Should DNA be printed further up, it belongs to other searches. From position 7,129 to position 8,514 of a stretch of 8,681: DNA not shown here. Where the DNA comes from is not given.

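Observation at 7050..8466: Stand-alone TnpB with an intact catalytic set and no tnpA: candidate active RNA-guided nuclease element in an AT-rich archaeal genome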

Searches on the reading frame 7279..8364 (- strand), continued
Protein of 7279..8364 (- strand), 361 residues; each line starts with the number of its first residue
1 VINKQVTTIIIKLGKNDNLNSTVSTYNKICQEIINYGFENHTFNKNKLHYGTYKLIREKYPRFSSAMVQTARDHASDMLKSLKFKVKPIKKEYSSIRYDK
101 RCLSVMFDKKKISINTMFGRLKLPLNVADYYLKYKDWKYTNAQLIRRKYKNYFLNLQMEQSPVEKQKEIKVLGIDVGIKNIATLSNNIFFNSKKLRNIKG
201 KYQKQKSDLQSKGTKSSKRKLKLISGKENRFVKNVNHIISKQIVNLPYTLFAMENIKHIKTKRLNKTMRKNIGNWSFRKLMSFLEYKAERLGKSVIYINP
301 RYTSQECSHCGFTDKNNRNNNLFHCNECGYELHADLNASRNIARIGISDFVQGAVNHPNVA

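Call 15: find_encoding_contigs(protein=P0005, flank=10000, max_places=5)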
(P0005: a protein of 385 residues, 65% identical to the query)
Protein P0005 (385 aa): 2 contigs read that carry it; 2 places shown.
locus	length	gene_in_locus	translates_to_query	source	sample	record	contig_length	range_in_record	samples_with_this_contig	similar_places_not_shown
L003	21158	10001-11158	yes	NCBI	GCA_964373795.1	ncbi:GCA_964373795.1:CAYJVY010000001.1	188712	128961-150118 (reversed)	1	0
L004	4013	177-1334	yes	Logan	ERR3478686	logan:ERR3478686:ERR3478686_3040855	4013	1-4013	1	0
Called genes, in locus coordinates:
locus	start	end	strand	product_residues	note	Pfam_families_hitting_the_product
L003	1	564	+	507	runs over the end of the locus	PF00149:Metallophos, PF04042:DNA_pol_E_B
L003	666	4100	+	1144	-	PF03833:PolC_DP2_N, PF24844:PolC_DP2_central, PF24846:PolC_DP2_cat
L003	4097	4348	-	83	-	-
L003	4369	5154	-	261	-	-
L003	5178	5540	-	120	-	PF04472:SepF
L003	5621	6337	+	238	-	-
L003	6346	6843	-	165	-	PF04079:SMC_ScpB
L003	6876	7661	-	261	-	PF01209:Ubie_methyltran (weak), PF02353:CMAS, PF08003:Methyltransf_9, PF13489:Methyltransf_23, PF13847:Methyltransf_31, PF08241:Methyltransf_11, PF08242:Methyltransf_12, PF13649:Methyltransf_25, +3 more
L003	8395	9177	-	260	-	PF08843:AbiEii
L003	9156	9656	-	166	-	-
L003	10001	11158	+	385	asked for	PF01385:OrfB_IS605, PF07282:Cas12f1-like_TNB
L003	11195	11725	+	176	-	-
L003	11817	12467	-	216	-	PF00730:HhH-GPD, PF00633:HHH (faint)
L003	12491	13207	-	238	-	PF00970:FAD_binding_6, PF08030:NAD_binding_6 (faint), PF00175:NAD_binding_1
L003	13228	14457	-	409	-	PF00999:Na_H_Exchanger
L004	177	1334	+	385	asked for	PF01385:OrfB_IS605, PF07282:Cas12f1-like_TNB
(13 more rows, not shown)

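Call 16: find_related_loci(query=A1, collection=genome_contigs, flank=3000)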
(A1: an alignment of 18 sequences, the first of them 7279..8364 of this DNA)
Query A1 (361 aa) in genome_contigs; peptide patterns used: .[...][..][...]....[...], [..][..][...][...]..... (x = any residue, [..] = any of these).
433 stretches matched a pattern; 313 encode a relative of the query (tblastn E <= 1e-3); the best 80 are kept; 80 distinct loci.
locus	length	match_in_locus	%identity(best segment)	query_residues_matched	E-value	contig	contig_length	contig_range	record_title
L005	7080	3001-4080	65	1-361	1e-150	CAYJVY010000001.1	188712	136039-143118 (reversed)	MAG TPA_asm: uncultured archaeon isolate ERP125453_co1_205 genome assembly, contig: NODE_14_length_188712_cov_10.380595,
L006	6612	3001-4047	48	8-361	1e-103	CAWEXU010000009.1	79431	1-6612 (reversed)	MAG: Methanotrichaceae archaeon isolate MFD04716.bin.2.283 genome assembly, contig: contig_21207, whole genome shotgun s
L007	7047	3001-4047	48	8-361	1e-103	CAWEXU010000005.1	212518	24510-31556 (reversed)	MAG: Methanotrichaceae archaeon isolate MFD04716.bin.2.283 genome assembly, contig: contig_13935, whole genome shotgun s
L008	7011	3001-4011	48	8-349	3e-103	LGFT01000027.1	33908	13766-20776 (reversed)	MAG: Methanothrix harundinacea isolate 57_489 MPI_scaffold_279, whole genome shotgun sequence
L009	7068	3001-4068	45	1-361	6e-103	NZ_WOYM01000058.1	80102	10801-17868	MAG: Methanothrix sp. isolate WOFA04 NODE_95_length_80102_cov_20.267618, whole genome shotgun sequence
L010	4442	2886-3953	46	1-361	8e-103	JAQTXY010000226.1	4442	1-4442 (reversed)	MAG: Methanothrix sp. isolate STC_24 NODE_60967_length_4442_cov_4.273465_Sandtown_C, whole genome shotgun sequence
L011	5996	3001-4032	47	19-361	3e-101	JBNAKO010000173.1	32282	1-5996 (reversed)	MAG: Methanosarcina sp. isolate MSAR-AD1 2412900173, whole genome shotgun sequence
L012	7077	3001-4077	46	8-361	5e-101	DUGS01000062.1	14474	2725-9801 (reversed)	MAG TPA_asm: Methanosarcina sp. isolate UBA10923 contig_34321, whole genome shotgun sequence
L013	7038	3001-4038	48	8-350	1e-100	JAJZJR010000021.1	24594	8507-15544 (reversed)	MAG: Thermoplasmata archaeon isolate LSA5.bin55 NODE_2787_length_24594_cov_3.875710, whole genome shotgun sequence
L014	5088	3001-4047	47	8-361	1e-100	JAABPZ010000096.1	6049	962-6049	MAG: Methanothrix sp. isolate S02.Bin032 Scaffold_80, whole genome shotgun sequence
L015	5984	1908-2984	46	8-361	2e-100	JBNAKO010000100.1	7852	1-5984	MAG: Methanosarcina sp. isolate MSAR-AD1 2412900100, whole genome shotgun sequence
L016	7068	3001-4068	45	1-361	1e-99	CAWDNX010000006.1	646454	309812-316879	MAG: Methanotrichaceae archaeon isolate MFD04716.bin.2.158 genome assembly, contig: contig_9939, whole genome shotgun se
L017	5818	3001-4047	46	8-361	2e-99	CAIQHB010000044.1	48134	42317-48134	MAG: uncultured Methanosarcinales archaeon isolate AM-2014-D8_bin-1081 genome assembly, contig: bin-1081:44/81, whole ge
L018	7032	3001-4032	46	19-361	3e-99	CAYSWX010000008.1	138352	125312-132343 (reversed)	MAG TPA_asm: uncultured Methanosarcinales archaeon isolate binchicken_co152_168 genome assembly, contig: NODE_113_length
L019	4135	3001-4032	46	1-349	5e-99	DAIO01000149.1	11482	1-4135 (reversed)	MAG TPA_asm: Methanosaeta sp. UBA533 UBA533_contig_15443, whole genome shotgun sequence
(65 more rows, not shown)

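Call 19: find_related_loci(query=window:7279-8364:-, collection=metagenome_contigs, flank=3000)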
Query window:7279-8364:- (361 aa) in metagenome_contigs; peptide patterns used: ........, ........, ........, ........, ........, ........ (x = any residue, [..] = any of these).
229 stretches matched a pattern; 3 encode a relative of the query (tblastn E <= 1e-3); 3 distinct loci.
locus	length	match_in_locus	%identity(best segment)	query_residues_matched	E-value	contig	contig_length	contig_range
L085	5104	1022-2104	100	1-361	0e+0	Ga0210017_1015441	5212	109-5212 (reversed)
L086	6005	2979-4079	62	1-361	1e-149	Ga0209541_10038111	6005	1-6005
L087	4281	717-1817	62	1-361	2e-152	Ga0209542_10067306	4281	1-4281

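Call 20: find_encoding_contigs(protein=P0002, flank=3000, max_places=3)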
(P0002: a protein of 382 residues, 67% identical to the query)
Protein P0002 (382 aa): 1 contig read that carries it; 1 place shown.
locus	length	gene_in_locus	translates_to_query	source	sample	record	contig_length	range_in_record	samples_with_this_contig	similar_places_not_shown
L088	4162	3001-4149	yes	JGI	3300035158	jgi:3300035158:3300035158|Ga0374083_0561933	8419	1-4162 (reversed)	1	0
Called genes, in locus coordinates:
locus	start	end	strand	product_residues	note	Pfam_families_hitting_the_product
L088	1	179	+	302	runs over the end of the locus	PF01068:DNA_ligase_A_M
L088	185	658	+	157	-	-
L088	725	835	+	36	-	-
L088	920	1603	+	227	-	PF03150:CCP_MauG (faint)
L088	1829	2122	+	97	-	-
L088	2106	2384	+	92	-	-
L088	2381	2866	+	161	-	-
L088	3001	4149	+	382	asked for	PF27234:MJ0013 (weak), PF01385:OrfB_IS605, PF07282:Cas12f1-like_TNB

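Call 21: find_encoding_contigs(protein=P0004, flank=3000, max_places=3)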
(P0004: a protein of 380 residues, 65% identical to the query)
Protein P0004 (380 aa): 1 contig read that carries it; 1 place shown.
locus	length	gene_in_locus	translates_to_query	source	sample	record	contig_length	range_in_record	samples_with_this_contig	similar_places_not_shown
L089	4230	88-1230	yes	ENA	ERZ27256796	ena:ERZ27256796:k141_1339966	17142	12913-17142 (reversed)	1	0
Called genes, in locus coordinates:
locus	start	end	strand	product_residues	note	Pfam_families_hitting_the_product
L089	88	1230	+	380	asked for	PF27234:MJ0013 (weak), PF01385:OrfB_IS605, PF07282:Cas12f1-like_TNB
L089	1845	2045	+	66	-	-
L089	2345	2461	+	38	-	-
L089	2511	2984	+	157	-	PF03464:eRF1_2, PF18859:acVLRF1 (weak)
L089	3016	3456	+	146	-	PF00156:Pribosyltran (faint)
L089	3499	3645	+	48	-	-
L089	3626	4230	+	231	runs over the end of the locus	PF04480:DUF559, PF18741:MTES_1575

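Call 22: find_encoding_contigs(protein=P0012, flank=3000, max_places=3)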
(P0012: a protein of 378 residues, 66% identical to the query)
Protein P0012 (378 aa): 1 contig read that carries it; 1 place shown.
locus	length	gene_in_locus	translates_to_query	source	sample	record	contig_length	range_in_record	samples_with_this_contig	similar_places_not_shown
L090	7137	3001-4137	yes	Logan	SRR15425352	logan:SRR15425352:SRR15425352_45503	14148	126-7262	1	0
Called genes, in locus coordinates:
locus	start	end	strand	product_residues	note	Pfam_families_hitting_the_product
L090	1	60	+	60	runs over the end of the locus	?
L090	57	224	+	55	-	-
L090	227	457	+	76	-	-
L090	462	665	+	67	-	-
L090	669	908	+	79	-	-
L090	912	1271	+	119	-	-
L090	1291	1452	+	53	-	-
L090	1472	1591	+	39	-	-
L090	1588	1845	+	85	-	PF26096:DUF8033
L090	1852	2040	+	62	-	-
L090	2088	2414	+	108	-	-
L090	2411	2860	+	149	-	-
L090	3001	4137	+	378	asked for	PF27234:MJ0013 (weak), PF01385:OrfB_IS605, PF07282:Cas12f1-like_TNB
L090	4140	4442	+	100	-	-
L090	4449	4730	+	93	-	-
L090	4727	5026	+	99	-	-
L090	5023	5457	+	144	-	-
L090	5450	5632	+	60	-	-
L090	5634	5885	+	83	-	-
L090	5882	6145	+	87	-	-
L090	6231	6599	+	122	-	-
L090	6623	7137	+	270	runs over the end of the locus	-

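Call 23: find_encoding_contigs(protein=P0015, flank=3000, max_places=8)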
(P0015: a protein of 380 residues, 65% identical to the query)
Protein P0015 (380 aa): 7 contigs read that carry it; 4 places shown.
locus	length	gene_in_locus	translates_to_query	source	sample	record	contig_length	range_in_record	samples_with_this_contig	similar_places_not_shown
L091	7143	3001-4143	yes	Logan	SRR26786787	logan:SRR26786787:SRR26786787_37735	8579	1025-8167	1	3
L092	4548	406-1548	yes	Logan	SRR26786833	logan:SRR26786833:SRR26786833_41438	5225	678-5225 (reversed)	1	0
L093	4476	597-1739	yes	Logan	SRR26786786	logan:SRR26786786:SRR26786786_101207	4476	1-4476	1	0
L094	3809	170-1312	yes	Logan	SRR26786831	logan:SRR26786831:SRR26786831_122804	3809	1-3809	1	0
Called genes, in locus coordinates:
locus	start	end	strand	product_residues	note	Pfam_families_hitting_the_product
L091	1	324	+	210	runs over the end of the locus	-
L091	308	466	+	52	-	-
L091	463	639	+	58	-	-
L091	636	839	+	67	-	-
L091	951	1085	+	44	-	PF00684:DnaJ_CXXCXGXG (weak)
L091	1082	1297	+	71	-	-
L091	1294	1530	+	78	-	-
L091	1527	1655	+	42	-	-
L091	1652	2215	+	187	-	-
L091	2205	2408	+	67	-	-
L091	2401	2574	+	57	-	-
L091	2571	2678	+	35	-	-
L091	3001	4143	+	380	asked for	PF27234:MJ0013, PF01385:OrfB_IS605, PF07282:Cas12f1-like_TNB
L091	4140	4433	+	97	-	-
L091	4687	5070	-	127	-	-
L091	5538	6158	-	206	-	PF01966:HD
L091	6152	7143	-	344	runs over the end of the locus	PF04055:Radical_SAM, PF06463:Mob_synth_C (weak)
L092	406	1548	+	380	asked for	PF27234:MJ0013, PF01385:OrfB_IS605, PF07282:Cas12f1-like_TNB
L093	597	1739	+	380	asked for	PF27234:MJ0013, PF01385:OrfB_IS605, PF07282:Cas12f1-like_TNB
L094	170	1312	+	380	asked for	PF27234:MJ0013, PF01385:OrfB_IS605, PF07282:Cas12f1-like_TNB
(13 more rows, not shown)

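Call 24: find_encoding_contigs(protein=P0022, flank=3000, max_places=3)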
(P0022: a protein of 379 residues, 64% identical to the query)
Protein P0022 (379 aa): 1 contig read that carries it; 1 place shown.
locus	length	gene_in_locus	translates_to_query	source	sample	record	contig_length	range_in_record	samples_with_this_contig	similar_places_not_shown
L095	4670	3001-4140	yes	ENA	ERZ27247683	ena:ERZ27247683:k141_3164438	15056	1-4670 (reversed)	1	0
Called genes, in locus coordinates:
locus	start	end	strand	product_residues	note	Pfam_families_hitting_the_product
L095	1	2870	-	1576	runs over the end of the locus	-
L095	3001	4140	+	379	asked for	PF01385:OrfB_IS605, PF07282:Cas12f1-like_TNB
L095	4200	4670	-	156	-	?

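Call 28: find_related_loci(query=A1, collection=viral_contigs, flank=1500)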
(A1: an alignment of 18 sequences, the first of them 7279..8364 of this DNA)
Query A1 (361 aa) in viral_contigs; peptide patterns used: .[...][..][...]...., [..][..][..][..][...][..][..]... (x = any residue, [..] = any of these).
98 stretches matched a pattern; 31 encode a relative of the query (tblastn E <= 1e-3); 31 distinct loci.
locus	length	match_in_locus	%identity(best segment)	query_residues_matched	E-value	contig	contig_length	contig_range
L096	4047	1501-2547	48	8-361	3e-108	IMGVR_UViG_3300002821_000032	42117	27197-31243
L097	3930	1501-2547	47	8-361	8e-106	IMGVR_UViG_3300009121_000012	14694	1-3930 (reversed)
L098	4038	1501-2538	48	17-361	1e-105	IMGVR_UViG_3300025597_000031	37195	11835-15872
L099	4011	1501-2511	48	8-349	7e-105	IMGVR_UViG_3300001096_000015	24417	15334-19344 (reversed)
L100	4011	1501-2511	48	8-349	6e-105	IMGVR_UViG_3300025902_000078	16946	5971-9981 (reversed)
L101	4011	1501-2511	48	8-349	6e-105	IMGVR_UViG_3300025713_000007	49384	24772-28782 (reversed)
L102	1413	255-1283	47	19-360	7e-113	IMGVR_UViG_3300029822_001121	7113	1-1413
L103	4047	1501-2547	47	8-361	4e-102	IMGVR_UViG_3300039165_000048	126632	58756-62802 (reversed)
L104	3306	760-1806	47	8-361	5e-102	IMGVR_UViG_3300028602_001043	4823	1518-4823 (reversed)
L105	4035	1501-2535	48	17-360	2e-105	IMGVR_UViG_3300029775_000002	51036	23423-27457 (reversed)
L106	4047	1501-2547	47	8-361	1e-101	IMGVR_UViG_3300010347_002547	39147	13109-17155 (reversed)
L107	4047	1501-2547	47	8-361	4e-101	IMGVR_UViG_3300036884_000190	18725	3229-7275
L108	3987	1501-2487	47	35-361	4e-98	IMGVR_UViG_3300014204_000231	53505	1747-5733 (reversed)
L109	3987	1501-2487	47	35-361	4e-98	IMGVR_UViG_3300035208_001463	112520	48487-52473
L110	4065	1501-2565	48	8-358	4e-97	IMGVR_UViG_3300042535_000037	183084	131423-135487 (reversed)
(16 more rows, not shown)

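Call 45: search_protein_families(library=pfam, proteins=[L002:519-893:-], max_evalue=0.01)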
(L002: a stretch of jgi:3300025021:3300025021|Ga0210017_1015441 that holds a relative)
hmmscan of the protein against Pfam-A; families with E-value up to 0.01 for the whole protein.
L002:519-893:- (124 aa): 0 families
